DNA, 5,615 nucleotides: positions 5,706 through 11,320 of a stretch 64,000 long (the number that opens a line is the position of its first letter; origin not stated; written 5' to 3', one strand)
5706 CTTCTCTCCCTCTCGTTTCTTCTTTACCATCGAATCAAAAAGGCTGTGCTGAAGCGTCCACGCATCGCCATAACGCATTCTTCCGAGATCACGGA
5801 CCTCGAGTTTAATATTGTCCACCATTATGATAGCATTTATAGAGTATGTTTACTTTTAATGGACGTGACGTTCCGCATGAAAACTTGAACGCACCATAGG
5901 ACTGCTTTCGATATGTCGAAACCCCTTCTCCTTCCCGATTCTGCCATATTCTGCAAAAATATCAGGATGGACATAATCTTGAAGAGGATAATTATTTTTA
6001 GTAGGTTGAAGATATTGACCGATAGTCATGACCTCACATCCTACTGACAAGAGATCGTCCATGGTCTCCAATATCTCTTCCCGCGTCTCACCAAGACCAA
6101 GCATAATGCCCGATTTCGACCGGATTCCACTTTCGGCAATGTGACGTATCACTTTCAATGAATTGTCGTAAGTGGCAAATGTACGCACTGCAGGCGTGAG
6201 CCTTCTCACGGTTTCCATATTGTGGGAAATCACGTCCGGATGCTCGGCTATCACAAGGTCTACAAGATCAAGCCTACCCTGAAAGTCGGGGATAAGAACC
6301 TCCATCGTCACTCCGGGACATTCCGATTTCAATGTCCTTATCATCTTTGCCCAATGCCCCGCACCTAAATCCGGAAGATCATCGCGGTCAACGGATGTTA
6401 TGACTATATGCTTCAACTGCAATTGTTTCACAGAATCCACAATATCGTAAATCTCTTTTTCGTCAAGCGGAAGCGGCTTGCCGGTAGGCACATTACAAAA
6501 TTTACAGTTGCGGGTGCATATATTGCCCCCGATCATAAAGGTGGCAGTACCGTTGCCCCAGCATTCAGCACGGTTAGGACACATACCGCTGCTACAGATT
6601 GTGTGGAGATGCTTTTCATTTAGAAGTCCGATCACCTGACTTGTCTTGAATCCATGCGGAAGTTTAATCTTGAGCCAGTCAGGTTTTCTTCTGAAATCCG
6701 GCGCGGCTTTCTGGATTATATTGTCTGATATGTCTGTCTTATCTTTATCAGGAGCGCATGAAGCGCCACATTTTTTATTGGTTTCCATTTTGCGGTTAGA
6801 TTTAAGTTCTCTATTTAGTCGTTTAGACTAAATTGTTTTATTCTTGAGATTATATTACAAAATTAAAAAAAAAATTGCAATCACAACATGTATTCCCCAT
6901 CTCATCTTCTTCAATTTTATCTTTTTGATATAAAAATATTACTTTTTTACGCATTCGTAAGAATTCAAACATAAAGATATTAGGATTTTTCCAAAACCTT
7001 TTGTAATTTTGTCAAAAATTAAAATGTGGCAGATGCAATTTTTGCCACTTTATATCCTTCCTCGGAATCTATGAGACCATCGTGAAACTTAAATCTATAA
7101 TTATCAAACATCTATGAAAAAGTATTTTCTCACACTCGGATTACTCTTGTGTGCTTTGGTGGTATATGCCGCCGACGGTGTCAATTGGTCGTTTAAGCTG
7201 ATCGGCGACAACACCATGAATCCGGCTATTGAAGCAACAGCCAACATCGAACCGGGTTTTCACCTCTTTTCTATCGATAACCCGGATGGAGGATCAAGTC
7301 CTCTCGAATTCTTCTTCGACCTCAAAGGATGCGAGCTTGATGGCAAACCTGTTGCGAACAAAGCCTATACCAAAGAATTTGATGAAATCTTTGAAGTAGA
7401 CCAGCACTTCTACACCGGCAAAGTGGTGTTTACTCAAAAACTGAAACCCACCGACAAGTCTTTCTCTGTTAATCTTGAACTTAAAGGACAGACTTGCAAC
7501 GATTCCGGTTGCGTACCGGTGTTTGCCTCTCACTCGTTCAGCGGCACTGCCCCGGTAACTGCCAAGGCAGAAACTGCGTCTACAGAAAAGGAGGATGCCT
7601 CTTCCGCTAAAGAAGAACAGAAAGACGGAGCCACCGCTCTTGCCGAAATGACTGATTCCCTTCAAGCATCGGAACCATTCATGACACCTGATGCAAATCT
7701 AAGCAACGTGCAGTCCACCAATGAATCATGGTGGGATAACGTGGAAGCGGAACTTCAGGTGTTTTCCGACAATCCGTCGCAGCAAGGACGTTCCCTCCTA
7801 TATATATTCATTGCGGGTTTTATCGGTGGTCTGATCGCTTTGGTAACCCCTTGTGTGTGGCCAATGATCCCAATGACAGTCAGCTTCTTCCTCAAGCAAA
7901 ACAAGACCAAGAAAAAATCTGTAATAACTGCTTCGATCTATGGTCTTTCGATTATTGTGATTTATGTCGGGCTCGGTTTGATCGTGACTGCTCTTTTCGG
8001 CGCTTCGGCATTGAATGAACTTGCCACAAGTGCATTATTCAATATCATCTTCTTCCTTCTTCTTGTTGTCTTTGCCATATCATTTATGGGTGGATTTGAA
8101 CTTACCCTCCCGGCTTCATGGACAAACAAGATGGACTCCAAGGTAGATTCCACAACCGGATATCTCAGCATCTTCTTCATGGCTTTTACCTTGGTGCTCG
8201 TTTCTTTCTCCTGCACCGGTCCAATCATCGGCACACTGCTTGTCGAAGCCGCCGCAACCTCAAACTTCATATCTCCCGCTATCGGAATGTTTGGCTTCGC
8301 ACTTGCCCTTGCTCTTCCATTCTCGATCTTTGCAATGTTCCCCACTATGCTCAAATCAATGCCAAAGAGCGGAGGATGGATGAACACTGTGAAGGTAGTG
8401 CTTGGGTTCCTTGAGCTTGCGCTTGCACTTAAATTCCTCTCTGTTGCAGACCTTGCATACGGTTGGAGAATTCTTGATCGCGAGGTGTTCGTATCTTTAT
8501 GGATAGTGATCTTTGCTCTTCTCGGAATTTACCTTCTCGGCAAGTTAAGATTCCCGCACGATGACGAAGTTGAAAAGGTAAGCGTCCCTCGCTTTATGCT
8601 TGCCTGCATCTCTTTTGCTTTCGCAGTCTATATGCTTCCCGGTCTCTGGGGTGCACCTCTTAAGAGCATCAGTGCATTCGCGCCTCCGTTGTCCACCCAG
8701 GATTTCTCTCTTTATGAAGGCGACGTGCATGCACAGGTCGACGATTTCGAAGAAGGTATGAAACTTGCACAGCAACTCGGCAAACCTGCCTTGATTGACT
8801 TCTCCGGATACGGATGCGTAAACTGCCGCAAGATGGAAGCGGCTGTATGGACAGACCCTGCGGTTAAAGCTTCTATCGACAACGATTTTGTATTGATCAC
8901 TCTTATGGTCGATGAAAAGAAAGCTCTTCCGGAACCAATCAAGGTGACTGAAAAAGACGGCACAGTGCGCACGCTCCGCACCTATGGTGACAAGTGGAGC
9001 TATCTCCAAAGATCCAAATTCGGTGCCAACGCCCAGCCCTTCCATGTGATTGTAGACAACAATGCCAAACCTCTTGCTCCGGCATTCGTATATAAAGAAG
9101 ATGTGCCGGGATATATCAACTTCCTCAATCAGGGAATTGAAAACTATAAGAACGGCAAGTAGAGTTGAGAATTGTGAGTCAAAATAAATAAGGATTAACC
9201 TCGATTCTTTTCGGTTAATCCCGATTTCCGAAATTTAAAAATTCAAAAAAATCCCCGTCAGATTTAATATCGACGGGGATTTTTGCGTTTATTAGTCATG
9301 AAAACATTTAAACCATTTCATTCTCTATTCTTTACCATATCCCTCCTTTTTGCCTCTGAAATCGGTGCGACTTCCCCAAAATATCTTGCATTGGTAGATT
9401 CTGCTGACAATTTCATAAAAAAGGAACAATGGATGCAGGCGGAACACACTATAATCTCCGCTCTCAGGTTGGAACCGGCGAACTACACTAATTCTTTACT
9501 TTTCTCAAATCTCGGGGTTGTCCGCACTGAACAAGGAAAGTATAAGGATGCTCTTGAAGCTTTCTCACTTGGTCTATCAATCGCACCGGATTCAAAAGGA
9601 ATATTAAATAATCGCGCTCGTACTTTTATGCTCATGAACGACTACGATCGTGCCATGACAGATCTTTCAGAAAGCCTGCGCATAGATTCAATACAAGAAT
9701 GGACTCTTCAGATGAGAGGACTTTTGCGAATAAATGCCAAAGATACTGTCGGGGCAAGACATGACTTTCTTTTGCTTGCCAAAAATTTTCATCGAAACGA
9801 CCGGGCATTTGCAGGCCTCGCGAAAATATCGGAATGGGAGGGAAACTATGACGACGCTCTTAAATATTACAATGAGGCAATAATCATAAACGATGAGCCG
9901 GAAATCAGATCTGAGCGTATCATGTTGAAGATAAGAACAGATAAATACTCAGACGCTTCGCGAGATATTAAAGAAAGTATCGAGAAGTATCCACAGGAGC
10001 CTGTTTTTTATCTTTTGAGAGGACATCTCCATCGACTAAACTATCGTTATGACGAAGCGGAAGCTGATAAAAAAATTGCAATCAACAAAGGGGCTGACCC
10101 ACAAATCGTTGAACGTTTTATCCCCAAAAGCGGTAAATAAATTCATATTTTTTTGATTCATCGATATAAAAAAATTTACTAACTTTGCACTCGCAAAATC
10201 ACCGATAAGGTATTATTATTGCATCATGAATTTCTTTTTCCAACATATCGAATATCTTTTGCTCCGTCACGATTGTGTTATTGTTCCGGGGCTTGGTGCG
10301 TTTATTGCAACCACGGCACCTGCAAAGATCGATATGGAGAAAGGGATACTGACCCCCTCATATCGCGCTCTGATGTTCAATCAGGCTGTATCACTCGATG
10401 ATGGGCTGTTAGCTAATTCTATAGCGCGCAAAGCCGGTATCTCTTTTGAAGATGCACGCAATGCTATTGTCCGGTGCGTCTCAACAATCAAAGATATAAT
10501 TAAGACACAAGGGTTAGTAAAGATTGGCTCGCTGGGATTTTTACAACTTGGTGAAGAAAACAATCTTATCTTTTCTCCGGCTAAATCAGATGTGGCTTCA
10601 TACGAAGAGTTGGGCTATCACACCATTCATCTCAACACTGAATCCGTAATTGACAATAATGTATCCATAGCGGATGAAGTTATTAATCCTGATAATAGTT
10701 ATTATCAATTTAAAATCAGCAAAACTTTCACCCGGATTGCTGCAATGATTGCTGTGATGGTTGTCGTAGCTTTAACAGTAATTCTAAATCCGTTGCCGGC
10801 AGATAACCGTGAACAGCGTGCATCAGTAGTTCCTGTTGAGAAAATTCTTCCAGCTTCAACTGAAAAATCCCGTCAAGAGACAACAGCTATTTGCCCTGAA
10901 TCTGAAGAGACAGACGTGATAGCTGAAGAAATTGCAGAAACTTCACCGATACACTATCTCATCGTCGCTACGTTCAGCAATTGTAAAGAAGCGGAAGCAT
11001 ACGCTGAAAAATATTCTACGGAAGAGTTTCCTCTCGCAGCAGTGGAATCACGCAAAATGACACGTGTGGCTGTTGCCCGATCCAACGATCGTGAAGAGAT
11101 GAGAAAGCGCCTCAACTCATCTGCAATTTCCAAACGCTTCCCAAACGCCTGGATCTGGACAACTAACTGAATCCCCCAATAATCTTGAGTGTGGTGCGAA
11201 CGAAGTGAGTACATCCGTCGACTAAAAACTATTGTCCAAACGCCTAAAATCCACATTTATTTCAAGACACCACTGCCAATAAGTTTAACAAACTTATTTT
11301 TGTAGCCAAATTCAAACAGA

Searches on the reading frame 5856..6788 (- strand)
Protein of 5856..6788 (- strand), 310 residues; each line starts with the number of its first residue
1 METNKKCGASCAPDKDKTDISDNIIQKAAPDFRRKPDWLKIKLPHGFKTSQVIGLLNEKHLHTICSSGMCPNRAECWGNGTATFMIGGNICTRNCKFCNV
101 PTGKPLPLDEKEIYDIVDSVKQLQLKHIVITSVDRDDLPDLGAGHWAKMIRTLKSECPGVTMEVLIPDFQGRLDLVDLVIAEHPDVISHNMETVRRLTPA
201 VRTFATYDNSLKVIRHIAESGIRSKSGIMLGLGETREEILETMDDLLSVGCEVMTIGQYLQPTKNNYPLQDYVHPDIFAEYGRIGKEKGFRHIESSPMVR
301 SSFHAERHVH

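Call 75: search_protein_families(library=pfam, proteins=[window:5856-6788:-], max_evalue=0.0001)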
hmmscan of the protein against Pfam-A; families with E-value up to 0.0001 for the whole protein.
window:5856-6788:- (310 aa): 1 family
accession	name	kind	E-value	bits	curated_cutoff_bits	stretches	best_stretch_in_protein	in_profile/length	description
PF04055.27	Radical_SAM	-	4e-22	79.6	29.5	1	87-246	3-166/166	Radical SAM superfamily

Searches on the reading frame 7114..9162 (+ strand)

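Call 75: search_protein_families(library=pfam, proteins=[window:7114-9162:+], max_evalue=0.0001)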
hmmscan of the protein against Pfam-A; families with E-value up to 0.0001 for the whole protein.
window:7114-9162:+ (682 aa): 3 families
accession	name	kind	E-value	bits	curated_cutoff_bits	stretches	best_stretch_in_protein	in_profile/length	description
PF02683.22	DsbD_TM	-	1.8e-26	93.3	27.1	1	231-442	3-215/219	Cytochrome C biogenesis protein transmembrane domain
PF13899.12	Thioredoxin_7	-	4.2e-11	43.3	27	1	543-603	4-64/83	Thioredoxin-like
PF13098.12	Thioredoxin_2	-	1.1e-05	26.1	27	1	553-606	2-55/104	Thioredoxin-like domain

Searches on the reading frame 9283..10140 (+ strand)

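Call 75: search_protein_families(library=pfam, proteins=[window:9283-10140:+], max_evalue=0.0001)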
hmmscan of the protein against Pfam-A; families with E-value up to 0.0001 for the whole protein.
window:9283-10140:+ (285 aa): 12 families
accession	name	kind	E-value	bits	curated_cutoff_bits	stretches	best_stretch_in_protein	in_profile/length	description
PF00515.34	TPR_1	-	3.1e-20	71.5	27.8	0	74-103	4-33/34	Tetratricopeptide repeat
PF07719.23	TPR_2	-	6.2e-19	66.9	27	0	175-204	3-32/34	Tetratricopeptide repeat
PF13432.12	TPR_16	-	6.8e-11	42.8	32.7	0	40-104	3-64/65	Tetratricopeptide repeat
PF13431.12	TPR_17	-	7.6e-10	38.7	24.4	0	230-261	3-34/34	Tetratricopeptide repeat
PF14559.12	TPR_19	-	1.3e-09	38.7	25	0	83-126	3-46/68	Tetratricopeptide repeat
PF13181.12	TPR_8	-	1.3e-09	37.9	25.7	0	107-136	3-32/34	Tetratricopeptide repeat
PF13424.12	TPR_12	-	2.8e-09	37.5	30.1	0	74-135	6-75/77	Tetratricopeptide repeat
PF13428.12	TPR_14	-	3e-09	37.1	23.5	0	175-208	3-37/44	Tetratricopeptide repeat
PF13414.12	TPR_11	-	2e-07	31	26.8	0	81-116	4-39/42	TPR repeat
PF13371.12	TPR_9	-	4.7e-07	30.2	35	0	83-135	7-59/73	Tetratricopeptide repeat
PF13374.12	TPR_10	-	2.1e-06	28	27.5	0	107-134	4-31/42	Tetratricopeptide repeat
PF13176.12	TPR_7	-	5.2e-06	26.6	27.9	0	176-206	2-32/36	Tetratricopeptide repeat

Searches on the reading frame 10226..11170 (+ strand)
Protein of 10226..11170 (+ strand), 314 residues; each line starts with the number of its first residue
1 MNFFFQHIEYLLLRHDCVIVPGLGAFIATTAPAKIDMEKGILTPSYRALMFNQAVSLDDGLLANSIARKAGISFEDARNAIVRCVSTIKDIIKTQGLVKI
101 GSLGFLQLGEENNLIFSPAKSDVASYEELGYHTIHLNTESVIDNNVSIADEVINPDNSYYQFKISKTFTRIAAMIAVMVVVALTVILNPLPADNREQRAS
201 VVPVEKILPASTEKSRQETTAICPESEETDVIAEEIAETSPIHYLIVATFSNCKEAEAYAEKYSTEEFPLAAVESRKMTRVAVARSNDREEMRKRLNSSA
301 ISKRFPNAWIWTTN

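Call 75: search_protein_families(library=pfam, proteins=[window:10226-11170:+], max_evalue=0.0001)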
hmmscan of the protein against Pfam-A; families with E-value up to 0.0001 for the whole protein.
window:10226-11170:+ (314 aa): 2 families
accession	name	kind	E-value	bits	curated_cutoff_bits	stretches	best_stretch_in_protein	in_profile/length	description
PF18174.6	HU-CCDC81_bac_1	-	2.4e-21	75.8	26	1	1-59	1-59/59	CCDC81-like prokaryotic HU domain 1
PF18175.6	HU-CCDC81_bac_2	-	5.7e-14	52.2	35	1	60-122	1-63/70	CCDC81-like prokaryotic HU domain 2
